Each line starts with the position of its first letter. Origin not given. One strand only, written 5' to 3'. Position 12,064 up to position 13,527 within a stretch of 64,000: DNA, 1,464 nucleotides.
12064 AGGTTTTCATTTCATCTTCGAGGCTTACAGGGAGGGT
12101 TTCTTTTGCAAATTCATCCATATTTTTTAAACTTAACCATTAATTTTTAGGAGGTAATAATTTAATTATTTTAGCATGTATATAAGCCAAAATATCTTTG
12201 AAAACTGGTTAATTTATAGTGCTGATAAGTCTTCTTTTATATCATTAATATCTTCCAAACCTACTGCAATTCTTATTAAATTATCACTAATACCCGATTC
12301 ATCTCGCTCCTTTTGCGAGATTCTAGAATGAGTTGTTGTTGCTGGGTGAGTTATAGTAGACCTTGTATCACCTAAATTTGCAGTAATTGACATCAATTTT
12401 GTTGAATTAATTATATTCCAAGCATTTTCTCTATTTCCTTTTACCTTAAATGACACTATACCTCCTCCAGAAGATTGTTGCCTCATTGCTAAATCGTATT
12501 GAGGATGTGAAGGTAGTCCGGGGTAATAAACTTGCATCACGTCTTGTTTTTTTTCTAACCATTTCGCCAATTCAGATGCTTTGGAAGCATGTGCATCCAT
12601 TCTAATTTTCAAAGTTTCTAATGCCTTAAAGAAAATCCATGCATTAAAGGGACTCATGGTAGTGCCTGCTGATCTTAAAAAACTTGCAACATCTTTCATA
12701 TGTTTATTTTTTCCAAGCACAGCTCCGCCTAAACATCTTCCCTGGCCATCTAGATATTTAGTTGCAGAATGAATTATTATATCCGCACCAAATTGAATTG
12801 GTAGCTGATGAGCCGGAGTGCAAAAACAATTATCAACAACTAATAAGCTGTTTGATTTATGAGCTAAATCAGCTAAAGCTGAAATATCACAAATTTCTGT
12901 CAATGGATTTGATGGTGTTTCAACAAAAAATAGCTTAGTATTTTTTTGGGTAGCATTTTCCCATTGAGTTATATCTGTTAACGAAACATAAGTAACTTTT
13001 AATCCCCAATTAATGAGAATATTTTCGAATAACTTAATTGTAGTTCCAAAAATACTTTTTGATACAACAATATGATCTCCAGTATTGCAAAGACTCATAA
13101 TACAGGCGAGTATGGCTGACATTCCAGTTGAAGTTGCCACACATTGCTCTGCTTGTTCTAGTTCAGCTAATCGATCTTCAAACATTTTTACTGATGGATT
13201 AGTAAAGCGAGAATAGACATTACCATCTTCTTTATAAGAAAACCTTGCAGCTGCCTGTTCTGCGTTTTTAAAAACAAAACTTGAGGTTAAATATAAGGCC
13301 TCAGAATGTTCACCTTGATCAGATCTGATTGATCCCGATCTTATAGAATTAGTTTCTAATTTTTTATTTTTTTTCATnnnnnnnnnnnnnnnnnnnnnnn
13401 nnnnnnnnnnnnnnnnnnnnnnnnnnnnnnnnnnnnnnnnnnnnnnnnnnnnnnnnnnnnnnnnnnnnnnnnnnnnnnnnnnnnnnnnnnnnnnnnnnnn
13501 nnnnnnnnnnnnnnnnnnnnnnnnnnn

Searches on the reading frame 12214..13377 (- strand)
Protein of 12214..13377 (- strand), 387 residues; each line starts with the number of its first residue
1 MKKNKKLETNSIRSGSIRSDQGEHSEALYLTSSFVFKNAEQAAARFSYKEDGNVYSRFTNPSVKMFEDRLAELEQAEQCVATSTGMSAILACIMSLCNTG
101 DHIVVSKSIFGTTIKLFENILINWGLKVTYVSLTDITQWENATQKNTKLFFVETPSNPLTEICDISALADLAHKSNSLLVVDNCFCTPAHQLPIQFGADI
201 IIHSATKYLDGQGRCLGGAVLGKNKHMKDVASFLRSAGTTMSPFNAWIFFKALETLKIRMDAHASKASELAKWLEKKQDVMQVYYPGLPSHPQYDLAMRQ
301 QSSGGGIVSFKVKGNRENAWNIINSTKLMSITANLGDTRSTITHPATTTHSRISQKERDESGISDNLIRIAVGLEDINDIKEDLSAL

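Call 5: search_protein_families(library=ncbifam, proteins=[window:12214-13377:-])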
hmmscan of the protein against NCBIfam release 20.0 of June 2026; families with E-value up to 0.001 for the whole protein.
window:12214-13377:- (387 aa): 70 families (the best 25 are shown)
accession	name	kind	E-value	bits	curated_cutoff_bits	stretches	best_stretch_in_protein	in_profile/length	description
NF006003.0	PRK08133.1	equivalog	7.4e-198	657.1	522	1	2-385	7-391/396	O-succinylhomoserine sulfhydrylase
TIGR01325.1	O_suc_HS_sulf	equivalog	5.8e-168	558.4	510.05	1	9-385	2-377/380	O-succinylhomoserine sulfhydrylase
NF005696.0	PRK07504.1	equivalog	1.3e-131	439.1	675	1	3-385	7-390/397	O-succinylhomoserine sulfhydrylase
NF005870.0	PRK07810.1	equivalog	3.4e-131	437.5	618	1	5-385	17-402/406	O-succinylhomoserine sulfhydrylase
TIGR01326.1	OAH_OAS_sulfhy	subfamily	6.1e-116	387.6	495.1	2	7-225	2-221/418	O-acetylhomoserine aminocarboxypropyltransferase/cysteine synthase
NF004876.0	PRK06234.1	subfamily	1.8e-115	386.2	666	1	4-385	6-392/400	methionine gamma-lyase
TIGR01328.1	met_gam_lyase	equivalog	9.3e-115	383.6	549.7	1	6-385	3-385/391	methionine gamma-lyase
NF005695.0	PRK07503.1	equivalog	2.4e-107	359.1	666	1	9-385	12-391/403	methionine gamma-lyase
NF005263.0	PRK06767.1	equivalog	8.2e-106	354.3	617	1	2-385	1-380/392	methionine gamma-lyase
NF006096.0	PRK08248.1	equivalog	6.8e-105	351.2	726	2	3-223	5-226/431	homocysteine synthase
NF005872.0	PRK07812.1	equivalog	2.7e-103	345.8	703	2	4-221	14-233/439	bifunctional o-acetylhomoserine/o-acetylserine sulfhydrylase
NF006004.0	PRK08134.1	equivalog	6.8e-99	331.5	636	2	3-221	5-224/433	O-acetylhomoserine aminocarboxypropyltransferase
NF005871.0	PRK07811.1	equivalog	4e-98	328.5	513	1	3-385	9-383/389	cystathionine gamma-synthase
NF004125.0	PRK05613.1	equivalog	4.8e-97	325.2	765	2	6-222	13-231/437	O-acetylhomoserine/O-acetylserine sulfhydrylase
NF006097.0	PRK08249.1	equivalog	1.1e-96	323.7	600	1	3-385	7-390/402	cystathionine gamma-synthase family protein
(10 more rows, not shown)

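Call 9: find_related_loci(query=window:12214-13377:-, collection=genome_contigs, flank=2500)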
Query window:12214-13377:- (387 aa) in genome_contigs; peptide patterns used: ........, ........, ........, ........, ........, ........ (x = any residue, [..] = any of these).
121 stretches matched a pattern; 6 encode a relative of the query (tblastn E <= 1e-3); 6 distinct loci.
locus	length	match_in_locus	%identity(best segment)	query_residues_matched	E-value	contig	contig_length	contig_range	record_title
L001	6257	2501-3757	38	1-385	5e-91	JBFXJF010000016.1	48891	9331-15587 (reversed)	MAG: Vulcanibacillus sp. isolate CA_2019_TPIn_45 NODE_2271_length_48891_cov_10.046243_TPIn, whole genome shotgun sequenc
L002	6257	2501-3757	37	1-384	2e-90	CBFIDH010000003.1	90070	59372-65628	MAG: Candidatus Puniceispirillales bacterium isolate Co_bin_449_indper genome assembly, contig: Co_bin_449_indper_c3, wh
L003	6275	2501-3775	35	1-385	1e-83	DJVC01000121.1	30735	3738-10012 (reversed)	MAG TPA_asm: bacterium UBP3_UBA6266 isolate UBA6266 UBA6266_contig_120655, whole genome shotgun sequence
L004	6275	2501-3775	34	2-384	5e-81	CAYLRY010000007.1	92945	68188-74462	MAG TPA_asm: uncultured Dehalococcoidales bacterium isolate binchicken_co43_148 genome assembly, contig: NODE_221_length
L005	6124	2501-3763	32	3-384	1e-71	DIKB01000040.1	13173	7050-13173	MAG TPA_asm: Dehalococcoidia bacterium UBA5629 UBA5629_contig_121773, whole genome shotgun sequence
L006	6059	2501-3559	28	28-385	4e-49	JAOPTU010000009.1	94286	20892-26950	MAG: Desulfotalea sp. isolate tPB_Delt2 H3element_contig_440, whole genome shotgun sequence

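Call 10: find_homologous_proteins(query=window:12214-13377:-, max_evalue=1e-100)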
Query window:12214-13377:- (387 aa): 7998 proteins with E <= 1e-100 among 8000 candidates; the best 120 are listed.
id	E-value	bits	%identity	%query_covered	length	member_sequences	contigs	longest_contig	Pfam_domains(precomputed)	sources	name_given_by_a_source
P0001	8.8e-251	849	98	100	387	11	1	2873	PF00155.28,PF00266.26,PF01053.27,PF01041.24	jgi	-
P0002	4.8e-244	827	94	100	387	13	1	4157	PF00155.28,PF00266.26,PF01053.27,PF01041.24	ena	-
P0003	3.1e-227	772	87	100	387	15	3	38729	PF00155.28,PF00266.26,PF01053.27,PF01041.24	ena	-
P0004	1.0e-217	740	84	100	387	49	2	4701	PF00155.28,PF00266.26,PF01053.27,PF01041.24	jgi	jgi:O-succinylhomoserine sulfhydrylase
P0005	1.6e-216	737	82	100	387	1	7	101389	PF00155.28,PF00266.26,PF01053.27,PF01041.24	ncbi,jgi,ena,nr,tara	ncbi:O-succinylhomoserine sulfhydrylase [Methylophilaceae bacterium]|jgi:O-succinylhomoserine sulfhy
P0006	2.4e-216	736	82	100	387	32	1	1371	PF00155.28,PF00266.26,PF01053.27,PF01041.24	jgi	-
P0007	9.5e-216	734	82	100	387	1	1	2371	PF00155.28,PF00266.26,PF01053.27,PF01041.24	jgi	-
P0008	2.3e-215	733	82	100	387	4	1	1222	PF00155.28,PF00266.26,PF01053.27,PF01041.24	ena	-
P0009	8.0e-215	731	82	100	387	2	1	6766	PF00155.28,PF00266.26,PF01053.27,PF01041.24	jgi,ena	-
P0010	1.5e-214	730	82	100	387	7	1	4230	PF00155.28,PF00266.26,PF01053.27,PF01041.24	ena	-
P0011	2.2e-214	729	82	100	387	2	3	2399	PF00155.28,PF00266.26,PF01053.27,PF01041.24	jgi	-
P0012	2.6e-214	729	82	100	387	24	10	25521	PF00155.28,PF00266.26,PF01053.27,PF01041.24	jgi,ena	jgi:O-succinylhomoserine sulfhydrylase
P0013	4.2e-214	729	82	100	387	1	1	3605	PF00155.28,PF00266.26,PF01053.27,PF01041.24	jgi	jgi:O-succinylhomoserine sulfhydrylase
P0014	2.0e-213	726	82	100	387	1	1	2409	PF00155.28,PF00266.26,PF01053.27,PF01041.24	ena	-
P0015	5.7e-213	725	81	100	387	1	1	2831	PF00155.28,PF00266.26,PF01053.27,PF01041.24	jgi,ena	jgi:O-succinylhomoserine sulfhydrylase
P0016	6.2e-213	725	81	100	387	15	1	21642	PF00155.28,PF00266.26,PF01053.27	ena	-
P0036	4.6e-211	719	81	100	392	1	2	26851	PF00155.28,PF00266.26,PF01053.27,PF01041.24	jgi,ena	-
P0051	2.4e-208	710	80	99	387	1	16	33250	PF00155.28,PF00266.26,PF01053.27,PF01041.24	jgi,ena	jgi:O-succinylhomoserine sulfhydrylase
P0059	1.7e-207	707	79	100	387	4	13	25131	PF00155.28,PF00266.26,PF01053.27,PF01041.24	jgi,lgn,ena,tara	jgi:O-succinylhomoserine sulfhydrylase|tara:strand:- start:53 stop:1216 length:1164 start_codon:yes 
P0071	3.9e-195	666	74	99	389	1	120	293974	PF00155.28,PF00266.26,PF01053.27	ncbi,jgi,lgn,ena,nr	ncbi:MAG: O-succinylhomoserine sulfhydrylase [Nitrosomonadales bacterium]|jgi:O-succinylhomoserine s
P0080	2.5e-193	660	76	99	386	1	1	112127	PF00155.28,PF00266.26,PF01053.27,PF01041.24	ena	-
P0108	1.1e-188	645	73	100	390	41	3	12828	PF00155.28,PF00266.26,PF01053.27,PF01041.24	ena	-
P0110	1.5e-185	635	72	99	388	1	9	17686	PF00155.28,PF00266.26,PF01053.27,PF01041.24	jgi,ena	jgi:O-succinylhomoserine sulfhydrylase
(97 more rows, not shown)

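Call 11: find_encoding_contigs(protein=window:12214-13377:-, flank=1500, max_places=6)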
Protein window:12214-13377:- (387 aa): 23 contigs read that carry it; 6 places shown.
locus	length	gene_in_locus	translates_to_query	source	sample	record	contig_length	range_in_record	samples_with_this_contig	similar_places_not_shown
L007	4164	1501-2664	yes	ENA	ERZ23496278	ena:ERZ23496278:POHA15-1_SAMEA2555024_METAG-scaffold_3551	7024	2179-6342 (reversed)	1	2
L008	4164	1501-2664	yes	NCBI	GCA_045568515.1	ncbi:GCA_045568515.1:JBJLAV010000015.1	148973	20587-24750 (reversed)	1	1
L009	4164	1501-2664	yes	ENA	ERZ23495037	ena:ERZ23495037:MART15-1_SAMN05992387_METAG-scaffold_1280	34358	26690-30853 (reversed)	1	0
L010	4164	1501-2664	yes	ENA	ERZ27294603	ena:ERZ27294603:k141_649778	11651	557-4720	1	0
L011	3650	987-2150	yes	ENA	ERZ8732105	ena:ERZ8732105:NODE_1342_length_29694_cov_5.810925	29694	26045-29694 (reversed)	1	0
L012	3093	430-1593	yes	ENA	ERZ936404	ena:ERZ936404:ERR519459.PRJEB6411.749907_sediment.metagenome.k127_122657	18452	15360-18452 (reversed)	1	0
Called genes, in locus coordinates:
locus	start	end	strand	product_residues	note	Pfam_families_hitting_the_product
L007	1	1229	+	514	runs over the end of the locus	PF13522:GATase_6, PF13537:GATase_7, PF00156:Pribosyltran (weak)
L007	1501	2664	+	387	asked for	PF01053:Cys_Met_Meta_PP, PF00155:Aminotran_1_2, PF00266:Aminotran_5, PF01041:DegT_DnrJ_EryC1 (weak)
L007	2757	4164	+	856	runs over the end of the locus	PF00521:DNA_topoisoIV, PF03989:DNA_gyraseA_C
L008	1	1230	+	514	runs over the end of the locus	PF13522:GATase_6, PF13537:GATase_7, PF00156:Pribosyltran (weak)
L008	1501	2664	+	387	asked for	PF01053:Cys_Met_Meta_PP, PF00155:Aminotran_1_2, PF00266:Aminotran_5, PF01041:DegT_DnrJ_EryC1 (weak)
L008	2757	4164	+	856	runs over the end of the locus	PF00521:DNA_topoisoIV, PF03989:DNA_gyraseA_C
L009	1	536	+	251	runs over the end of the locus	-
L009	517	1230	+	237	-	PF00156:Pribosyltran (weak)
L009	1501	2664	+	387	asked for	PF01053:Cys_Met_Meta_PP, PF00155:Aminotran_1_2, PF00266:Aminotran_5, PF01041:DegT_DnrJ_EryC1 (weak)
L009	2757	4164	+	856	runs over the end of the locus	PF00521:DNA_topoisoIV, PF03989:DNA_gyraseA_C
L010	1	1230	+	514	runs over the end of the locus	PF13522:GATase_6, PF13537:GATase_7, PF00156:Pribosyltran (weak)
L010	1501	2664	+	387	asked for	PF01053:Cys_Met_Meta_PP, PF00155:Aminotran_1_2, PF00266:Aminotran_5, PF01041:DegT_DnrJ_EryC1 (weak)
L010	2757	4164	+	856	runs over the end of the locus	PF00521:DNA_topoisoIV, PF03989:DNA_gyraseA_C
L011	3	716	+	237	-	PF00156:Pribosyltran (weak)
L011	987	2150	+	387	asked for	PF01053:Cys_Met_Meta_PP, PF00155:Aminotran_1_2, PF00266:Aminotran_5, PF01041:DegT_DnrJ_EryC1 (weak)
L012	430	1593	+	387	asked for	PF01053:Cys_Met_Meta_PP, PF00155:Aminotran_1_2, PF00266:Aminotran_5, PF01041:DegT_DnrJ_EryC1 (weak)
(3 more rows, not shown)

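Call 12: find_encoding_contigs(protein=P0003, flank=1200, max_places=3)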
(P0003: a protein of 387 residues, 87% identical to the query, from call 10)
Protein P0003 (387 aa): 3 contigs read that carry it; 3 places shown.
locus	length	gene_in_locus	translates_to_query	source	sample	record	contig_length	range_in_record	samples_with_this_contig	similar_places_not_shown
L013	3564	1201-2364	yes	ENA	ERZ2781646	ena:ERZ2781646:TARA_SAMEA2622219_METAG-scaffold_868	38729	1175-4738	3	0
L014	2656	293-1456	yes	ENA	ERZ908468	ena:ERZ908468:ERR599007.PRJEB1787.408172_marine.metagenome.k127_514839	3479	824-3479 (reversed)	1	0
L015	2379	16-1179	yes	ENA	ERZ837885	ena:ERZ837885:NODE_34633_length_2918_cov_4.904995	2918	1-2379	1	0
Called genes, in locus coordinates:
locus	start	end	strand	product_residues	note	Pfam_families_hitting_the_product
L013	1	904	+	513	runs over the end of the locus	PF13522:GATase_6, PF13537:GATase_7, PF00156:Pribosyltran (weak)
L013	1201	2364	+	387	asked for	PF01053:Cys_Met_Meta_PP, PF00155:Aminotran_1_2, PF01041:DegT_DnrJ_EryC1 (weak), PF00266:Aminotran_5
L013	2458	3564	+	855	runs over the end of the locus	PF00521:DNA_topoisoIV, PF03989:DNA_gyraseA_C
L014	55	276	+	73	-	-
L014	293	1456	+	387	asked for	PF01053:Cys_Met_Meta_PP, PF00155:Aminotran_1_2, PF01041:DegT_DnrJ_EryC1 (weak), PF00266:Aminotran_5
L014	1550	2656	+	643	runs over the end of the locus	?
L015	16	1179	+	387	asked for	PF01053:Cys_Met_Meta_PP, PF00155:Aminotran_1_2, PF01041:DegT_DnrJ_EryC1 (weak), PF00266:Aminotran_5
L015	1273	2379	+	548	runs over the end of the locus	?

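Call 13: find_encoding_contigs(protein=P0005, flank=1200, max_places=3)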
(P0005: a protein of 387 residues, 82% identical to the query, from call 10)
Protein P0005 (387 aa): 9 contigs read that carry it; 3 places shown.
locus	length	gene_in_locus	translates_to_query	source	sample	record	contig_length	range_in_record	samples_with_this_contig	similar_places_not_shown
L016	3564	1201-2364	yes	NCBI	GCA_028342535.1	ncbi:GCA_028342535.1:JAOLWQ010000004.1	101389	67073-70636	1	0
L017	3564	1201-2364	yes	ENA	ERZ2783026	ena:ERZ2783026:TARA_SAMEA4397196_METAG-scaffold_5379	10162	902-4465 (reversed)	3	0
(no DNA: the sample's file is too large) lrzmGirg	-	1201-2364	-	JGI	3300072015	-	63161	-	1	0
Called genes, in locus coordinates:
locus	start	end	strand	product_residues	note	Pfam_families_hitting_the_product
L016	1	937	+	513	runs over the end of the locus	PF13522:GATase_6, PF13537:GATase_7, PF00156:Pribosyltran (weak)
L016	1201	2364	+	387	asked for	PF01053:Cys_Met_Meta_PP, PF00155:Aminotran_1_2, PF01041:DegT_DnrJ_EryC1, PF00266:Aminotran_5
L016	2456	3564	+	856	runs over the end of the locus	PF00521:DNA_topoisoIV, PF03989:DNA_gyraseA_C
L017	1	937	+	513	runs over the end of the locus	PF13522:GATase_6, PF13537:GATase_7, PF00156:Pribosyltran (weak)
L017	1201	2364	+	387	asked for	PF01053:Cys_Met_Meta_PP, PF00155:Aminotran_1_2, PF01041:DegT_DnrJ_EryC1, PF00266:Aminotran_5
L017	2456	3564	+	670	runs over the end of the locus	?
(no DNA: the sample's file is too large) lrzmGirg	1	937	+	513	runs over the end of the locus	PF13522:GATase_6, PF13537:GATase_7, PF00156:Pribosyltran (weak)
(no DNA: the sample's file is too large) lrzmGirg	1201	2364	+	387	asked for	PF01053:Cys_Met_Meta_PP, PF00155:Aminotran_1_2, PF01041:DegT_DnrJ_EryC1, PF00266:Aminotran_5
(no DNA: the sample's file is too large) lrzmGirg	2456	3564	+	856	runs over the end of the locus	PF00521:DNA_topoisoIV, PF03989:DNA_gyraseA_C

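Call 14: find_encoding_contigs(protein=P0071, flank=1200, max_places=3)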
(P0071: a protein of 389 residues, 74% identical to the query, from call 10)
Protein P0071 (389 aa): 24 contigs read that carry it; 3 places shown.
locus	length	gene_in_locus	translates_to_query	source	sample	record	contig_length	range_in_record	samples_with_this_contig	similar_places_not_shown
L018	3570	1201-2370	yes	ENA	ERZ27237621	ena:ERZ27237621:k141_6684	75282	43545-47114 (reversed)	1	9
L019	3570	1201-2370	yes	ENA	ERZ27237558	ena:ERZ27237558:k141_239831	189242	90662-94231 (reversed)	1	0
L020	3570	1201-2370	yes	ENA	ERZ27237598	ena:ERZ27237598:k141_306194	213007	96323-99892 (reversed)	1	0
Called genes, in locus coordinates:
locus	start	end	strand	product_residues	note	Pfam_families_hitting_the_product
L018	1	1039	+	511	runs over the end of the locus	PF13522:GATase_6, PF13537:GATase_7, PF00156:Pribosyltran (weak)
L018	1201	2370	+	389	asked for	PF01053:Cys_Met_Meta_PP, PF00155:Aminotran_1_2, PF00266:Aminotran_5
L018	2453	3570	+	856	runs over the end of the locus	PF00521:DNA_topoisoIV, PF03989:DNA_gyraseA_C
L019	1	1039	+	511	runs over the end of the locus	PF13522:GATase_6, PF13537:GATase_7, PF00156:Pribosyltran (weak)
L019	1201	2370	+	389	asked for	PF01053:Cys_Met_Meta_PP, PF00155:Aminotran_1_2, PF00266:Aminotran_5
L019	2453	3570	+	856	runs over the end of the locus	PF00521:DNA_topoisoIV, PF03989:DNA_gyraseA_C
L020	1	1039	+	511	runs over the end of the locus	PF13522:GATase_6, PF13537:GATase_7, PF00156:Pribosyltran (weak)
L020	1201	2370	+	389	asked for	PF01053:Cys_Met_Meta_PP, PF00155:Aminotran_1_2, PF00266:Aminotran_5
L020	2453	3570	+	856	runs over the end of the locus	PF00521:DNA_topoisoIV, PF03989:DNA_gyraseA_C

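Call 21: find_related_loci(query=A1, collection=metagenome_contigs, flank=700)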
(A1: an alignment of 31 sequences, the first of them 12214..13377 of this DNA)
Query A1 (387 aa) in metagenome_contigs; peptide patterns used: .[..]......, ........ (x = any residue, [..] = any of these).
600 stretches matched a pattern (row limit reached: there are more); 590 encode a relative of the query (tblastn E <= 1e-3); the best 80 are kept; 80 distinct loci.
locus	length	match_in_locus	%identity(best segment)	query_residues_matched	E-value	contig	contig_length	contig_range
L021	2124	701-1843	87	7-387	0e+0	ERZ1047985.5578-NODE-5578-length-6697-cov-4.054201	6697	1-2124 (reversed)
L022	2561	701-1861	82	1-387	0e+0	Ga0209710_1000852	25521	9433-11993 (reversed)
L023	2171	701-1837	80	7-385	0e+0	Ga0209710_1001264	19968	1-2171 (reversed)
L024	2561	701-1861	79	1-387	0e+0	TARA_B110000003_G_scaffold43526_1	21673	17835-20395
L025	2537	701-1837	80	7-385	0e+0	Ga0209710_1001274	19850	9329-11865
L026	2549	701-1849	74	3-385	0e+0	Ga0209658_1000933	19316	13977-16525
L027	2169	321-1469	74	3-385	0e+0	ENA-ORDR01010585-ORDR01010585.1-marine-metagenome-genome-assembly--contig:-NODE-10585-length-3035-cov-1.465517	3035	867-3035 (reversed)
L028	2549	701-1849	73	3-385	0e+0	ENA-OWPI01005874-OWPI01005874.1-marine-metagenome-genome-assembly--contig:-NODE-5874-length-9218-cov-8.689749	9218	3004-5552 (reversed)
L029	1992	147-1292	66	6-387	0e+0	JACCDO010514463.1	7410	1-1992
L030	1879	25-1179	67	8-387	0e+0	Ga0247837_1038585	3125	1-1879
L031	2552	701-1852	66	1-384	0e+0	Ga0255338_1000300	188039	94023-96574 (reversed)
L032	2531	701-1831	66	8-384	0e+0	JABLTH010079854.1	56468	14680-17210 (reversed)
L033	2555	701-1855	66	8-387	0e+0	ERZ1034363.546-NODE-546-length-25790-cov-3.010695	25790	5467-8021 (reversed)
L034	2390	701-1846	66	8-384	0e+0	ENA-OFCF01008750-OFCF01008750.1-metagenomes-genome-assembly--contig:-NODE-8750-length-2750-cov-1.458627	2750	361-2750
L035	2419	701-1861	63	1-387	0e+0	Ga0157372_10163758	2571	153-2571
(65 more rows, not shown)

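Call 46: find_encoding_contigs(protein=P0051, flank=700, max_places=4)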
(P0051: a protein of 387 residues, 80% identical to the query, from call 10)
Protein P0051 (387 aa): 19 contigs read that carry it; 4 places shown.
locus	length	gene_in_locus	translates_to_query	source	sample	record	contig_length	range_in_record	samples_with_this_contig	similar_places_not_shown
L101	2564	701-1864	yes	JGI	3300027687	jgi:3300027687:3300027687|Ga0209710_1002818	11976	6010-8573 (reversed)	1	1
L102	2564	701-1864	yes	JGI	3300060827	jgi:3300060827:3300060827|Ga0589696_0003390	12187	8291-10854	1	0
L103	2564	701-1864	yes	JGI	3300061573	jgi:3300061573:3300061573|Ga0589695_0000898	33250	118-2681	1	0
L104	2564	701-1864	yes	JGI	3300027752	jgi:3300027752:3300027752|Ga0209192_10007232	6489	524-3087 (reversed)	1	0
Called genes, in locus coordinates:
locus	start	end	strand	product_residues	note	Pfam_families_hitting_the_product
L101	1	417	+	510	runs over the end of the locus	PF13522:GATase_6, PF13537:GATase_7, PF00156:Pribosyltran (weak)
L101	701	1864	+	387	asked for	PF01053:Cys_Met_Meta_PP, PF00155:Aminotran_1_2, PF01041:DegT_DnrJ_EryC1 (weak), PF00266:Aminotran_5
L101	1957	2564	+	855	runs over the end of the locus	PF00521:DNA_topoisoIV, PF03989:DNA_gyraseA_C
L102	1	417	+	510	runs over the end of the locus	PF13522:GATase_6, PF13537:GATase_7, PF00156:Pribosyltran (weak)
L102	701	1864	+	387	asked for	PF01053:Cys_Met_Meta_PP, PF00155:Aminotran_1_2, PF01041:DegT_DnrJ_EryC1 (weak), PF00266:Aminotran_5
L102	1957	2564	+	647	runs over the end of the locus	?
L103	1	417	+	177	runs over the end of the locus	?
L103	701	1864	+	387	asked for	PF01053:Cys_Met_Meta_PP, PF00155:Aminotran_1_2, PF01041:DegT_DnrJ_EryC1 (weak), PF00266:Aminotran_5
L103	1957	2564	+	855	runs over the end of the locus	PF00521:DNA_topoisoIV, PF03989:DNA_gyraseA_C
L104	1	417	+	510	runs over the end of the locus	PF13522:GATase_6, PF13537:GATase_7, PF00156:Pribosyltran (weak)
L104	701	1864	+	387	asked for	PF01053:Cys_Met_Meta_PP, PF00155:Aminotran_1_2, PF01041:DegT_DnrJ_EryC1 (weak), PF00266:Aminotran_5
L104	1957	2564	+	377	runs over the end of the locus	?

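Call 47: find_encoding_contigs(protein=P0080, flank=700, max_places=3)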
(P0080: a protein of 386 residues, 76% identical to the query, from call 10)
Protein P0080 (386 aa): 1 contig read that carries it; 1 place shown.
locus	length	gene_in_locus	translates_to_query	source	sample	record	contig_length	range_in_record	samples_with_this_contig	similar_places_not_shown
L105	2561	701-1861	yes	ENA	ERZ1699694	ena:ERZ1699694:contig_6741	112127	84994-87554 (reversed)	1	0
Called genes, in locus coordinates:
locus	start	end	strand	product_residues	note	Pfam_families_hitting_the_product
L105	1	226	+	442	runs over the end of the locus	PF13522:GATase_6, PF13537:GATase_7, PF00156:Pribosyltran (weak)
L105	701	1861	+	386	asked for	PF01053:Cys_Met_Meta_PP, PF00155:Aminotran_1_2, PF01041:DegT_DnrJ_EryC1 (weak), PF00266:Aminotran_5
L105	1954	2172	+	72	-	PF00521:DNA_topoisoIV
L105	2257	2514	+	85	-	PF00521:DNA_topoisoIV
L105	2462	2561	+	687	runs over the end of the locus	PF00521:DNA_topoisoIV, PF03989:DNA_gyraseA_C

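Call 48: find_encoding_contigs(protein=P0110, flank=700, max_places=3)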
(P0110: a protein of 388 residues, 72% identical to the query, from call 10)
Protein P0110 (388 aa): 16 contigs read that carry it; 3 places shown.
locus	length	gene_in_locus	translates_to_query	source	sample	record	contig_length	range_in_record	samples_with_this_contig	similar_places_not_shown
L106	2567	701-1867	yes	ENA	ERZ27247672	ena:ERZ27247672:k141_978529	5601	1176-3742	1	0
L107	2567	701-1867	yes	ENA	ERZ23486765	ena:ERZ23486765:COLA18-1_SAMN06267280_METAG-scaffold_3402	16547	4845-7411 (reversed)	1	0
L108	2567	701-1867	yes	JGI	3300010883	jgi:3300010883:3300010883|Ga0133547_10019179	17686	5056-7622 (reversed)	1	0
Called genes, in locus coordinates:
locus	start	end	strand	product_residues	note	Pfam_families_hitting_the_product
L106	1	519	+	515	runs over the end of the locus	PF13522:GATase_6, PF13537:GATase_7, PF00156:Pribosyltran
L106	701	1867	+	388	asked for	PF01053:Cys_Met_Meta_PP, PF00155:Aminotran_1_2, PF00266:Aminotran_5 (weak), PF01041:DegT_DnrJ_EryC1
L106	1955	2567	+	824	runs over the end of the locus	?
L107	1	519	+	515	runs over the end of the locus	PF13522:GATase_6, PF13537:GATase_7, PF00156:Pribosyltran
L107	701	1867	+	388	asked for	PF01053:Cys_Met_Meta_PP, PF00155:Aminotran_1_2, PF00266:Aminotran_5 (weak), PF01041:DegT_DnrJ_EryC1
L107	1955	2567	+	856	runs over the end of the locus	PF00521:DNA_topoisoIV, PF03989:DNA_gyraseA_C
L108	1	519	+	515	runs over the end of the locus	PF13522:GATase_6, PF13537:GATase_7, PF00156:Pribosyltran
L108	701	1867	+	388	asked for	PF01053:Cys_Met_Meta_PP, PF00155:Aminotran_1_2, PF00266:Aminotran_5 (weak), PF01041:DegT_DnrJ_EryC1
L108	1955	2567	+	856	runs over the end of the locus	PF00521:DNA_topoisoIV, PF03989:DNA_gyraseA_C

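Call 50: find_encoding_contigs(protein=P0016, flank=700, max_places=3)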
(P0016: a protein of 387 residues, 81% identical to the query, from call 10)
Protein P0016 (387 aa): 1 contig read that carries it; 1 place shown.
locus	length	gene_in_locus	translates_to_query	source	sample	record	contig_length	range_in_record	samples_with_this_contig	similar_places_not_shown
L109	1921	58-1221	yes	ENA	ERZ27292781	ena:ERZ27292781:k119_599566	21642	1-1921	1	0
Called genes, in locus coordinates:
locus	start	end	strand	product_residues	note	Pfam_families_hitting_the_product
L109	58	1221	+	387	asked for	PF01053:Cys_Met_Meta_PP, PF00155:Aminotran_1_2, PF00266:Aminotran_5 (weak)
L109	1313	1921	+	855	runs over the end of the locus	PF00521:DNA_topoisoIV, PF03989:DNA_gyraseA_C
